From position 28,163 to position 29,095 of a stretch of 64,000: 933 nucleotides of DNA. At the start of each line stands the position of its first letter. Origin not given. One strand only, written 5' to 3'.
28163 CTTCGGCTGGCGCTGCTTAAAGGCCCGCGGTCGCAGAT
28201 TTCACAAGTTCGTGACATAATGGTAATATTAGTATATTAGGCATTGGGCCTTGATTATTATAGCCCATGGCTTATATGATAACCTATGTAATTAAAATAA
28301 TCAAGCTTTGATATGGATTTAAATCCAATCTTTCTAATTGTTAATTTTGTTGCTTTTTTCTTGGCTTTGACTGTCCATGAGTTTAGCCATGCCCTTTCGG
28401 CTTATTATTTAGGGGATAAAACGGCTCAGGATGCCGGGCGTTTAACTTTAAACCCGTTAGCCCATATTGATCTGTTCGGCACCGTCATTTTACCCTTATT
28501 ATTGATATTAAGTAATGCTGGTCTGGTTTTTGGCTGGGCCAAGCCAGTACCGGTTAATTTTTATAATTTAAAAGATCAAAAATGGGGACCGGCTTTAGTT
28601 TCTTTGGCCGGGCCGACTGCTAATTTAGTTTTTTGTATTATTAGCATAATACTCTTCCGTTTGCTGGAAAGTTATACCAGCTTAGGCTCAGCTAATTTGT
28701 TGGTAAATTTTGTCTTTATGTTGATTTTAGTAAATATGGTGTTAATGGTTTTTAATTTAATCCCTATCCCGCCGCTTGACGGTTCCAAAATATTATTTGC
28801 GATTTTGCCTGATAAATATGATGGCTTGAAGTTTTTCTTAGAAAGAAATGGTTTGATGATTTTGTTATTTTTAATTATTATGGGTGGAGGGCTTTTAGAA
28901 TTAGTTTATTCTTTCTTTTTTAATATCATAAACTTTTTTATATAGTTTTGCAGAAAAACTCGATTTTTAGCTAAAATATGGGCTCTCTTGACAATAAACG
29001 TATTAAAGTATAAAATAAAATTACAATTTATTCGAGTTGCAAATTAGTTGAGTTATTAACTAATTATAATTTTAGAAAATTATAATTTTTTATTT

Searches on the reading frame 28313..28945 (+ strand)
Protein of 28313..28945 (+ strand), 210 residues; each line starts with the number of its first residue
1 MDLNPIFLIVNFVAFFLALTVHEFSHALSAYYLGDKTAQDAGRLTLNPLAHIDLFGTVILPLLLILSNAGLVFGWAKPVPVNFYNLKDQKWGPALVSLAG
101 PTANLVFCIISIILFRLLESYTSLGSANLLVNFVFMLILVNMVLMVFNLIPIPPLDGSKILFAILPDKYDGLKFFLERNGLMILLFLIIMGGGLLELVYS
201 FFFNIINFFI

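Call 80: search_protein_families(library=pfam, proteins=[window:28313-28945:+], max_evalue=0.001)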
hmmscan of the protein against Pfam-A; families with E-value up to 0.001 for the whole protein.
window:28313-28945:+ (210 aa): 1 family
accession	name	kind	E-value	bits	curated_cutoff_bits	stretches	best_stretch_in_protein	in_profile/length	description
PF02163.28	Peptidase_M50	-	1e-13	51.6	27.2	2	130-166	159-195/221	Peptidase family M50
